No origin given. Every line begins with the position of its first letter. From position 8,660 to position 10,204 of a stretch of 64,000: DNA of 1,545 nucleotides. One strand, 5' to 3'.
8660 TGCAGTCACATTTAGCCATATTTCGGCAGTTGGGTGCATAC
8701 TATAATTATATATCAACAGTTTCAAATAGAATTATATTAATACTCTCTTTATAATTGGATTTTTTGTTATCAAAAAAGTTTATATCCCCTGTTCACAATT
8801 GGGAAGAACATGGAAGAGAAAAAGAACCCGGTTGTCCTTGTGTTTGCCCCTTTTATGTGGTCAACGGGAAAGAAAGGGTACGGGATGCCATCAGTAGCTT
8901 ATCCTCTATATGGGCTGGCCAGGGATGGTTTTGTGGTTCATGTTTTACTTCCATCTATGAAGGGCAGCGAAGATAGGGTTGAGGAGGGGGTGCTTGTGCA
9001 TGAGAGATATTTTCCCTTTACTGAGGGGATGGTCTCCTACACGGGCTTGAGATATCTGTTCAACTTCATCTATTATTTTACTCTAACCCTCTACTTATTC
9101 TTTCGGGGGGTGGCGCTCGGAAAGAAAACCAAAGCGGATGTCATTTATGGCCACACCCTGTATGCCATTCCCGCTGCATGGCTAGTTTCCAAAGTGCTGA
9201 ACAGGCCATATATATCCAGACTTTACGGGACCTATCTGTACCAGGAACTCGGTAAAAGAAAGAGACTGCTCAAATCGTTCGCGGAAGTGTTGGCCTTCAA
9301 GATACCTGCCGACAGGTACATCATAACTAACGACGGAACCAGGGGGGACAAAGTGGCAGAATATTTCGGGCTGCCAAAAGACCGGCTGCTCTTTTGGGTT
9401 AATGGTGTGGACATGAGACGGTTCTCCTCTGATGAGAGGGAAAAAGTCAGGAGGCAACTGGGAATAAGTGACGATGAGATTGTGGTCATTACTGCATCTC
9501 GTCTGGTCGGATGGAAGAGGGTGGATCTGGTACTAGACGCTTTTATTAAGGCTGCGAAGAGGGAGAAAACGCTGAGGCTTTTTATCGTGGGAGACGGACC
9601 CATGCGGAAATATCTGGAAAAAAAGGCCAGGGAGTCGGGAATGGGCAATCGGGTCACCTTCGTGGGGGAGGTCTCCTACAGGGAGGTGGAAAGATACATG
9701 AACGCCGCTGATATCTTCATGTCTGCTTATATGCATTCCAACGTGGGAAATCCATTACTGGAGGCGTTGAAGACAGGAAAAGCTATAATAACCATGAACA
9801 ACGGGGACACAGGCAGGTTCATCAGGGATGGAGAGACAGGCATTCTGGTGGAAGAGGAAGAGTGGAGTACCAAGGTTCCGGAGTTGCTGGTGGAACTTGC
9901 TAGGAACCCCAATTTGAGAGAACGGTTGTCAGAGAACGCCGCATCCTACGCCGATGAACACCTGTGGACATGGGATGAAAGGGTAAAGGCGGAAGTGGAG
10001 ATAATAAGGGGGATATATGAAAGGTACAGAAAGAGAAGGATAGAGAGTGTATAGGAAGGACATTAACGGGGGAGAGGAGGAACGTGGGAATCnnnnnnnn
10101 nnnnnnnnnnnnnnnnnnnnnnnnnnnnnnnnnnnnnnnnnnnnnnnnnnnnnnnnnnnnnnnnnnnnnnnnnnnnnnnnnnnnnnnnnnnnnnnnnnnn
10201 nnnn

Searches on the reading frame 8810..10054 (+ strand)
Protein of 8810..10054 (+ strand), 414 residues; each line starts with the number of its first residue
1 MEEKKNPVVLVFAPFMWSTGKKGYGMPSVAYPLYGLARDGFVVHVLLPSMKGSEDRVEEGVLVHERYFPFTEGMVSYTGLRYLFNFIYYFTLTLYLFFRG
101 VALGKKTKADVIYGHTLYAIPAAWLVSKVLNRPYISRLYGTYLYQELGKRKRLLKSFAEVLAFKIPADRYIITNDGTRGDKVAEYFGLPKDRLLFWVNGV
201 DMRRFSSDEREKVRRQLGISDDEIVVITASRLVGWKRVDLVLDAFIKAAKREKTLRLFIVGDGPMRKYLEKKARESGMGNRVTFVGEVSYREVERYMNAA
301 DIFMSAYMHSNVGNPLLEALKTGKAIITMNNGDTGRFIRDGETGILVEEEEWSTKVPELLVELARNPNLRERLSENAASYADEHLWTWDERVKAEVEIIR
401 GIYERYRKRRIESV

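Call 7: search_protein_families(library=pfam, proteins=[window:8810-10054:+], max_evalue=0.00001)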
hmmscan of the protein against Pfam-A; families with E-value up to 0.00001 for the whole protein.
window:8810-10054:+ (414 aa): 4 families
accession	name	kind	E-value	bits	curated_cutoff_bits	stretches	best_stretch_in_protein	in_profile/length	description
PF00534.26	Glycos_transf_1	-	1.2e-31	110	26.4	1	210-378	2-170/172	Glycosyl transferases group 1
PF13692.12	Glyco_trans_1_4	-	3.1e-25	89.5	27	1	225-359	3-139/142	Glycosyl transferases group 1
PF13439.12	Glyco_transf_4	-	5.5e-10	40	28.5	1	35-204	14-170/170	Glycosyltransferase Family 4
PF13579.12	Glyco_trans_4_4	-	3.8e-09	37.5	29.7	1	35-194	13-153/158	Glycosyl transferase 4-like domain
